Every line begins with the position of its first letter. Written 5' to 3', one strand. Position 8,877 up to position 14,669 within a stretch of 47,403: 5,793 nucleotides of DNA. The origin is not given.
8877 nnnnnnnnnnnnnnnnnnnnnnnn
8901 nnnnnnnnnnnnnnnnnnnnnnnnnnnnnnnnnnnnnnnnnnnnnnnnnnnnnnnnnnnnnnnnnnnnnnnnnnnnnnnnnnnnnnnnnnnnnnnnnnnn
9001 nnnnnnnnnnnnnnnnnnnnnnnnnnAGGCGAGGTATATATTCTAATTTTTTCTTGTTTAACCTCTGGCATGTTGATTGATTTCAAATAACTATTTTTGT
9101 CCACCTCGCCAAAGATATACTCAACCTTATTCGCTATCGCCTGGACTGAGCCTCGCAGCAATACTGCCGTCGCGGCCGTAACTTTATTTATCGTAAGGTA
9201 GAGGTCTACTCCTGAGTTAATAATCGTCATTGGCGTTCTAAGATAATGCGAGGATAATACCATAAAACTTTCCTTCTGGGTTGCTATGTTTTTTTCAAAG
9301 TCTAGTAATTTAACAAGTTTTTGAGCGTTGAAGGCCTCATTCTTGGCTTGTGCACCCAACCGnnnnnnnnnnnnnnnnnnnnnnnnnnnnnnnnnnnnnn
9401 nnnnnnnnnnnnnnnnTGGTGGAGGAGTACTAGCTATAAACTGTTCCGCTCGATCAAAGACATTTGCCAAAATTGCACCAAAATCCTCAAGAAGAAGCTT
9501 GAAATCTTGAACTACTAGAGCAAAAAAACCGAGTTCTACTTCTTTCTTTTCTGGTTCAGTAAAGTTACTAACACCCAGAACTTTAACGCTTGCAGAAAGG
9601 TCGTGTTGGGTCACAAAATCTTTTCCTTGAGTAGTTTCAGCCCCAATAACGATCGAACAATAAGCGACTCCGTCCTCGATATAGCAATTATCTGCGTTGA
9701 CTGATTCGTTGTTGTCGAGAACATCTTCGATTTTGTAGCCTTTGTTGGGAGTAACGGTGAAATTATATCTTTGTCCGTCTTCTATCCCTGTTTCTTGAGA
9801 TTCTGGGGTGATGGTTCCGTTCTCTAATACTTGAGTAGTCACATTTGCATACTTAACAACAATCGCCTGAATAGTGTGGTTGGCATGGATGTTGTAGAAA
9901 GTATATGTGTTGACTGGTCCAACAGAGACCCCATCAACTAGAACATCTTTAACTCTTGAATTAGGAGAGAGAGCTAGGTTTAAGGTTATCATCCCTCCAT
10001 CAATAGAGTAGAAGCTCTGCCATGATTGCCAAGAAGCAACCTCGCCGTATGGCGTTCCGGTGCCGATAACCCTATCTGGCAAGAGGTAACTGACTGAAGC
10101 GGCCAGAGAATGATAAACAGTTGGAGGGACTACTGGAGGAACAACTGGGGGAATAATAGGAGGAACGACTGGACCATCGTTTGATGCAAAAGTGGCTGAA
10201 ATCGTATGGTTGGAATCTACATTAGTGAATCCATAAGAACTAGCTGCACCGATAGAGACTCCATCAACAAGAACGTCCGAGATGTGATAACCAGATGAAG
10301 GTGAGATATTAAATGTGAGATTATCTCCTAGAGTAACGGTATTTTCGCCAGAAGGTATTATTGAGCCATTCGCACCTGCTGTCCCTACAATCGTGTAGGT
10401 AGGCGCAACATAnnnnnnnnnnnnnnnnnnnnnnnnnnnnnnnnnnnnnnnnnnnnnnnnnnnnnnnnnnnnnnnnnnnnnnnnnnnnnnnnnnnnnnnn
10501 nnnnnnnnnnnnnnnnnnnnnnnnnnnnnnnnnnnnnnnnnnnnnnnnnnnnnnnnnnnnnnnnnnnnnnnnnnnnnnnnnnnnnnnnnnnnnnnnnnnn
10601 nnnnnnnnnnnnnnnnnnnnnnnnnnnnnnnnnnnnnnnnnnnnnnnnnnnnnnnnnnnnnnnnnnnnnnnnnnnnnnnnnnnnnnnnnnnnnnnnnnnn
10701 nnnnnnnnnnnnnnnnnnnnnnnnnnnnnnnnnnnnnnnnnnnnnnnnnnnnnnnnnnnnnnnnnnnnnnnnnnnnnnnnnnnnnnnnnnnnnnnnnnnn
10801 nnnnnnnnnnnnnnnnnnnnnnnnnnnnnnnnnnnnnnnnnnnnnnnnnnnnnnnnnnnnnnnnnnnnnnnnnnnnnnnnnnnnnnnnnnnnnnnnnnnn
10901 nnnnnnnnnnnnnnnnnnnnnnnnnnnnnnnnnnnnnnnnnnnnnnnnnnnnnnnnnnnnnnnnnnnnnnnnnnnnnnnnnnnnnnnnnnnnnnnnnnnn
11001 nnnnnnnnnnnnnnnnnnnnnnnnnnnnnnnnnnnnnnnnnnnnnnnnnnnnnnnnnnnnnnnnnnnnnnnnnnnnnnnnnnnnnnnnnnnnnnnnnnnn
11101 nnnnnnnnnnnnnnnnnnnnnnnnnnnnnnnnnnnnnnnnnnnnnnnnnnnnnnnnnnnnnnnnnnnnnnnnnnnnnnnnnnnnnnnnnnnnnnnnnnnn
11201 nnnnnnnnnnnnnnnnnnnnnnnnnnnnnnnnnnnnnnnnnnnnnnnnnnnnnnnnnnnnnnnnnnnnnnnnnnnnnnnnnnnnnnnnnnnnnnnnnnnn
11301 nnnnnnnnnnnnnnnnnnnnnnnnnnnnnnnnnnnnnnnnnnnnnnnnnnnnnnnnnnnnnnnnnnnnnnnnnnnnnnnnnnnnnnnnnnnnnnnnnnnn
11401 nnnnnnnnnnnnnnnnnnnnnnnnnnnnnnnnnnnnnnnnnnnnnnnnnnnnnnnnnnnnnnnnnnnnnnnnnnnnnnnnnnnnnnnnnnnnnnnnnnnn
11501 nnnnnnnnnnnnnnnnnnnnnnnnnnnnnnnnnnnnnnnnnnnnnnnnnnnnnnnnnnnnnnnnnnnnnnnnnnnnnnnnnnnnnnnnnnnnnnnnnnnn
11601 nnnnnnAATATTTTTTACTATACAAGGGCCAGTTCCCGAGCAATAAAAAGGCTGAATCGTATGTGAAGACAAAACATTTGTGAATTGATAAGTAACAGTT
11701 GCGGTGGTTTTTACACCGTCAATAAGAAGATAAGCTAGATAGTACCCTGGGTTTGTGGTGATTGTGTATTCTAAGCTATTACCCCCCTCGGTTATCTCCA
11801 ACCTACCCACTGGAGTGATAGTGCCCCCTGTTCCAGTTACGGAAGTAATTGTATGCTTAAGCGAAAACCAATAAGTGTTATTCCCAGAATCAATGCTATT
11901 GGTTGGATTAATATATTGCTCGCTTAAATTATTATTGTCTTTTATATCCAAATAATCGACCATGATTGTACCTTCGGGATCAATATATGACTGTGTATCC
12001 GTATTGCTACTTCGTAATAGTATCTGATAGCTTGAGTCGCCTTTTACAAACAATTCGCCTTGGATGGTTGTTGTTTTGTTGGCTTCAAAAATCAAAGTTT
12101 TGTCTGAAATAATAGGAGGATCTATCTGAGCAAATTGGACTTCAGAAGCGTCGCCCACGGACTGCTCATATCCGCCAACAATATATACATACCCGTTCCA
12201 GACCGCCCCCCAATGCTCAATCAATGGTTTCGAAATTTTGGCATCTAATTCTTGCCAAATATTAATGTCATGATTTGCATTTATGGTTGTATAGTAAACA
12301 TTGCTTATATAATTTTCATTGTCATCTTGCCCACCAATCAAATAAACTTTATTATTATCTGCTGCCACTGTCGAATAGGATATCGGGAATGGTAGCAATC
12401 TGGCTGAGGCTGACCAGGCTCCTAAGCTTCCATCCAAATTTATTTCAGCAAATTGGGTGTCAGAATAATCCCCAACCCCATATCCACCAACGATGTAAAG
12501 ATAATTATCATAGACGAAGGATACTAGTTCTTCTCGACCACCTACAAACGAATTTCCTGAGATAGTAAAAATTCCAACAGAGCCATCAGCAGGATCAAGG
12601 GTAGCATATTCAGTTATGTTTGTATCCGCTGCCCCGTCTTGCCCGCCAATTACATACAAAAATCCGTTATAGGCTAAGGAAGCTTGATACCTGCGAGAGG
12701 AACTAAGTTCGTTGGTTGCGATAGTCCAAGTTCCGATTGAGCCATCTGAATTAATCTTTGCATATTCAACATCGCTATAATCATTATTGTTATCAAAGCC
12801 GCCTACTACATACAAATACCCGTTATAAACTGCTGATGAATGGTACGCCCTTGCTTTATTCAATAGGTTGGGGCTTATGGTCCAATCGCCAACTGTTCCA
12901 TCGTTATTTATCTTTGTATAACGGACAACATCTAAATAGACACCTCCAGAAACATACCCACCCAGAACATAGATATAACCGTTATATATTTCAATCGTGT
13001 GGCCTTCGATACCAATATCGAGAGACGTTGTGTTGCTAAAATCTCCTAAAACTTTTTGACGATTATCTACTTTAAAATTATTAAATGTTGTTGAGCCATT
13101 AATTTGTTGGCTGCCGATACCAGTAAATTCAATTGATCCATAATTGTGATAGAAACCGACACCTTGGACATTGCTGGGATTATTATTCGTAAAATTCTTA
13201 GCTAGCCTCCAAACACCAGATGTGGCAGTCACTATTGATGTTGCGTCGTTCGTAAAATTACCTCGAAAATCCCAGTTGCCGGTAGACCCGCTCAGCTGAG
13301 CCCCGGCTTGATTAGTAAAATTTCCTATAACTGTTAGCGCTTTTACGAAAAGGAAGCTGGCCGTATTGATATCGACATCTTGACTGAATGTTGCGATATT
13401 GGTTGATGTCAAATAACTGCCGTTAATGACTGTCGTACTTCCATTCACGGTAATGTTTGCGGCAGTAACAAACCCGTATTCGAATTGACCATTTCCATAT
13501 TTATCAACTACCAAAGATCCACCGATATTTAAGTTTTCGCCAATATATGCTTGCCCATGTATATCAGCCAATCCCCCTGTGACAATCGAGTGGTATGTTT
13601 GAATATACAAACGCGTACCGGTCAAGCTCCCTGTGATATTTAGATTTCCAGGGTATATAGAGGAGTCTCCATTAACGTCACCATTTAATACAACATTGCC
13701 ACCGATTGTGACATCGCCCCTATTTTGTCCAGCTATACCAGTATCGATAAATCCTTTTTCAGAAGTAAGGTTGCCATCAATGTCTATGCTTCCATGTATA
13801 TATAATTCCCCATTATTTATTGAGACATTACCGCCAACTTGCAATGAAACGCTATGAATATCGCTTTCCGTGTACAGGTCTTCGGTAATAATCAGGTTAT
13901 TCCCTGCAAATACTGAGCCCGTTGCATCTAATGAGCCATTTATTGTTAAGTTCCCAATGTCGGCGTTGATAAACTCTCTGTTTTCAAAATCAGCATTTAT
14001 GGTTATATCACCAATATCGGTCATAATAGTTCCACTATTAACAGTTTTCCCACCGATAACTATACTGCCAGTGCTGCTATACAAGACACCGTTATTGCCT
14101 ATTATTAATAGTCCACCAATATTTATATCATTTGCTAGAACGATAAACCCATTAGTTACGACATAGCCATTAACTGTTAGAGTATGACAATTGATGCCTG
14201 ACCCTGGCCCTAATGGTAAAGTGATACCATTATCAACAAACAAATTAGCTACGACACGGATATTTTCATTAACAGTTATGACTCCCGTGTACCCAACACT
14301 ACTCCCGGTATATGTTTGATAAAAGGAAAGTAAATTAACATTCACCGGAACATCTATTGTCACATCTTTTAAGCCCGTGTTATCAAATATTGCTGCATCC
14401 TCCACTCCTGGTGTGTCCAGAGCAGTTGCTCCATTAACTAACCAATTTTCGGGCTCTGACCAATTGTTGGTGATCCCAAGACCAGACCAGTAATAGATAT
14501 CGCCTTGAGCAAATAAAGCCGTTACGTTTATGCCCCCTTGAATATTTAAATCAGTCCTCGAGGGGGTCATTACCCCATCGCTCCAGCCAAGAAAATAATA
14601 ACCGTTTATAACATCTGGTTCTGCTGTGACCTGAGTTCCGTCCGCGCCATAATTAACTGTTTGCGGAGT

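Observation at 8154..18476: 3,440-aa protein fuses an adhesin-type ectodomain of about 2,960 aa to a C-terminal membrane histidine kinase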

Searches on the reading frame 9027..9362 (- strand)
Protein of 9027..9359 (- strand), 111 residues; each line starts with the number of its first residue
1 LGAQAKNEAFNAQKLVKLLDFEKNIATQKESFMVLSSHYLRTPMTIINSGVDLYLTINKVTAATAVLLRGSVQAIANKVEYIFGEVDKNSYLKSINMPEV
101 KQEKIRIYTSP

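Call 68: search_solved_structures(query=window:9027-9359:-, max_evalue=10, show_alignments=3)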
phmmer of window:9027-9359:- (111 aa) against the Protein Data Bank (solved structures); distinct sequences matched with E-value up to 10: 5.
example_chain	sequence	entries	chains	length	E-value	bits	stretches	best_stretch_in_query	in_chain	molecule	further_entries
4jas_A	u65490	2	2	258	0.14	15.7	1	19-95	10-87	Histidine kinase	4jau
5uht_A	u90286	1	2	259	1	12.9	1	19-92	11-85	Sensor histidine kinase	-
3dge_A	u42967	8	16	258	1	12.9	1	19-92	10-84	Sensor protein | Histidine kinase | Sensor histidine kinase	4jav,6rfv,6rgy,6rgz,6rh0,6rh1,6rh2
2c2a_A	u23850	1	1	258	1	12.8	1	19-92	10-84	SENSOR HISTIDINE KINASE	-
5ukv_A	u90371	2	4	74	1.3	12.5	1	29-55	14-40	ATP-binding protein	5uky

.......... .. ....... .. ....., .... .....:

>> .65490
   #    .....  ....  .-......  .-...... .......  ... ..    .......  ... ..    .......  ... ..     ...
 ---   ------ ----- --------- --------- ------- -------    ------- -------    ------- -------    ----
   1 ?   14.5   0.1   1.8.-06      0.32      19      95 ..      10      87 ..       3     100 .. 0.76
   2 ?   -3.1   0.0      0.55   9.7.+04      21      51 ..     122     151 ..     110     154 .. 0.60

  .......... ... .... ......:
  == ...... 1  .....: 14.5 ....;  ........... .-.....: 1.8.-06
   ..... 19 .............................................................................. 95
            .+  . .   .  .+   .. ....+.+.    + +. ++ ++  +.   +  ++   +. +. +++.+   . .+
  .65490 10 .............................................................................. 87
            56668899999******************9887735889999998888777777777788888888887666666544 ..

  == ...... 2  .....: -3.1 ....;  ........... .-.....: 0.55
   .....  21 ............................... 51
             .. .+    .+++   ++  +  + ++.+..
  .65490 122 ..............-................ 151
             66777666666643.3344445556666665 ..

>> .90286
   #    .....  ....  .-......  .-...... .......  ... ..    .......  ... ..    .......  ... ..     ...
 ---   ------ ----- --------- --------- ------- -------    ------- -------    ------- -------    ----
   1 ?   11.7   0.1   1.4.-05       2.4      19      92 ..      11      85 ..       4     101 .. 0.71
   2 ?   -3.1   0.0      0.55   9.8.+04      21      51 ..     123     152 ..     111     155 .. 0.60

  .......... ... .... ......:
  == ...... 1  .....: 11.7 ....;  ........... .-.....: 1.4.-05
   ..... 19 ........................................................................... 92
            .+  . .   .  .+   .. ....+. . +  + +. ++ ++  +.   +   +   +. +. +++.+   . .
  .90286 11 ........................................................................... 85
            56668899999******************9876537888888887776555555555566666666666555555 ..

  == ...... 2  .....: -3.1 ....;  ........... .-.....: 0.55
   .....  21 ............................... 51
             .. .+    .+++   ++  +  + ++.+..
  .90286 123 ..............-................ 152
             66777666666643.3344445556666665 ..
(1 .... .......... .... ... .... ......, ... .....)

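Call 71: search_solved_structures(query=A2, max_evalue=1, show_alignments=2)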
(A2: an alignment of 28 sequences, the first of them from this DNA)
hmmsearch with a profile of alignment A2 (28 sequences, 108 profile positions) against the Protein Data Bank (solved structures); distinct sequences matched with E-value up to 1: 49.
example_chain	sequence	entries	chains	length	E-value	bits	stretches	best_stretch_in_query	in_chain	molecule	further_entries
4jas_A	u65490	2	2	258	1.2e-07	35.1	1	18-86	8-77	Histidine kinase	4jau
3zrw_A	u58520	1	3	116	1.3e-06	31.7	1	13-85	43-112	AF1503 PROTEIN, OSMOLARITY SENSOR PROTEIN ENVZ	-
3zrv_A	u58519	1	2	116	1.5e-06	31.5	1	13-85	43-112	HAMP, OSMOLARITY SENSOR PROTEIN ENVZ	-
2lfr_A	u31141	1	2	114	1.7e-06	31.3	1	13-84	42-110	HAMP domain-containing protein, Osmolarity sensor protein EnzV chimera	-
2lfs_A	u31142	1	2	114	1.8e-06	31.3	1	13-84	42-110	HAMP domain-containing protein, Osmolarity sensor protein EnzV chimera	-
3zrx_A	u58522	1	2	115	1.8e-06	31.3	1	13-84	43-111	AF1503 PROTEIN, OSMOLARITY SENSOR PROTEIN ENVZ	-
4cti_A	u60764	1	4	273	4.3e-06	30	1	13-89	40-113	OSMOLARITY SENSOR PROTEIN ENVZ, AF1503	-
9m08_C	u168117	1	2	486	4.5e-06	30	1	14-85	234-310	histidine kinase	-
5b1n_A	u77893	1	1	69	5e-06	29.8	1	21-85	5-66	Osmolarity sensor protein EnvZ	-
5uht_A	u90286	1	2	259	5e-06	29.8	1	18-84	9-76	Sensor histidine kinase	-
2c2a_A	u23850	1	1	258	5.1e-06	29.8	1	18-84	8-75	SENSOR HISTIDINE KINASE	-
3dge_A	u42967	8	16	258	5.1e-06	29.8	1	18-84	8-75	Sensor protein | Histidine kinase | Sensor histidine kinase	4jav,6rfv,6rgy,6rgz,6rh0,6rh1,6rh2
1joy_A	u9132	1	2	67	6.6e-06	29.4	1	23-85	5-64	PROTEIN (ENVZ_ECOLI)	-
3zrw_B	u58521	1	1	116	1.2e-05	28.7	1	13-85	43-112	AF1503 PROTEIN, OSMOLARITY SENSOR PROTEIN ENVZ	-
3zcc_A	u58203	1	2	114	1.3e-05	28.5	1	13-84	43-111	HAMP, OSMOLARITY SENSOR PROTEIN ENVZ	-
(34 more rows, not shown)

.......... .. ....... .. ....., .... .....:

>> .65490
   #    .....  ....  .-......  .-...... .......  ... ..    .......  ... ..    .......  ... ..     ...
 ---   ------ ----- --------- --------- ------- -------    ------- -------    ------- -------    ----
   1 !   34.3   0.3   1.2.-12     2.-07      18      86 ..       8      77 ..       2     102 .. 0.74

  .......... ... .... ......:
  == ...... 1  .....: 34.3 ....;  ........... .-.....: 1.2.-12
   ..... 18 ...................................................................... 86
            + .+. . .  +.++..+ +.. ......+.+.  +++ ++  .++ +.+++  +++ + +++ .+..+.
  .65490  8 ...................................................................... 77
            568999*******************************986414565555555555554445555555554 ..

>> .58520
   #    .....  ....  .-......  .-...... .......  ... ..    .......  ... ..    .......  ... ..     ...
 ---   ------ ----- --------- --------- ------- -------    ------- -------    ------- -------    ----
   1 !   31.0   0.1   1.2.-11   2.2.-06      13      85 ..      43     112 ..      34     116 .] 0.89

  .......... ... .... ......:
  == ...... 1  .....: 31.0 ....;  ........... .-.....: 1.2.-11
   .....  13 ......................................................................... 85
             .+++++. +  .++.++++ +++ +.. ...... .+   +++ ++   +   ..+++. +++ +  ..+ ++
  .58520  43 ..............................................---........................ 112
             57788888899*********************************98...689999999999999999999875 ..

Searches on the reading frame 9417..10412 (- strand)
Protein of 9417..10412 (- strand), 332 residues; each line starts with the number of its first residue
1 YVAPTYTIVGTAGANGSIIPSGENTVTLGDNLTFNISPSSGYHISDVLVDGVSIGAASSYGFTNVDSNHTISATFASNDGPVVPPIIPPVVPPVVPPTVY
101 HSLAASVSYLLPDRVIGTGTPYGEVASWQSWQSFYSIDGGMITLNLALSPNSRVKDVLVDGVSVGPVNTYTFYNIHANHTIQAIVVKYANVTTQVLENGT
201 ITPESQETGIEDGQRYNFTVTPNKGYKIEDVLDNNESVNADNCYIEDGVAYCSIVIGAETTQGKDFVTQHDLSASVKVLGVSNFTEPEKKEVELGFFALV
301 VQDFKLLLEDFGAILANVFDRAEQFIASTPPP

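Call 63: search_protein_families(library=pfam, proteins=[window:9417-10412:-], max_evalue=1)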
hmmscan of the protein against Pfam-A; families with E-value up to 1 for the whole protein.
window:9417-10412:- (332 aa): 2 families
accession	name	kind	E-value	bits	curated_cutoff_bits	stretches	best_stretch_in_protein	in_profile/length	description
PF18998.6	Flg_new_2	-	3.4e-09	37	23.6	2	6-78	1-72/73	Divergent InlB B-repeat domain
PF05494.18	MlaC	-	0.045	14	26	0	39-73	125-159/166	MlaC protein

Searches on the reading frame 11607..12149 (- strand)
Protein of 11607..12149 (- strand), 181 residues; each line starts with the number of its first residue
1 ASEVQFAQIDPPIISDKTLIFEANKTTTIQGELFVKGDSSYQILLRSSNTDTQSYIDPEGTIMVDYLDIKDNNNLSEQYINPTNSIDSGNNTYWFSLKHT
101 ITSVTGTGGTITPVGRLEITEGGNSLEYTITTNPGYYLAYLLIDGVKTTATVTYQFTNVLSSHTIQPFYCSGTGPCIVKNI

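Call 63: search_protein_families(library=pfam, proteins=[window:11607-12149:-], max_evalue=1)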
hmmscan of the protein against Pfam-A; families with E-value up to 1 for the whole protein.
window:11607-12149:- (181 aa): 1 family
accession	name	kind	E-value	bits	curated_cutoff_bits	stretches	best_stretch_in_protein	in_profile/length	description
PF18998.6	Flg_new_2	-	0.21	12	23.6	1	99-153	1-55/73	Divergent InlB B-repeat domain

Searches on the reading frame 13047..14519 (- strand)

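Call 63: search_protein_families(library=pfam, proteins=[window:13047-14519:-], max_evalue=1)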
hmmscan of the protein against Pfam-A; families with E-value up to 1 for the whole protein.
window:13047-14519:- (491 aa): 1 family
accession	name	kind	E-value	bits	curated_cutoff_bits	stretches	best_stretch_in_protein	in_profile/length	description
PF04519.19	Bactofilin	-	0.78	10.5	27.9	1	189-261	17-90/98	Polymer-forming cytoskeletal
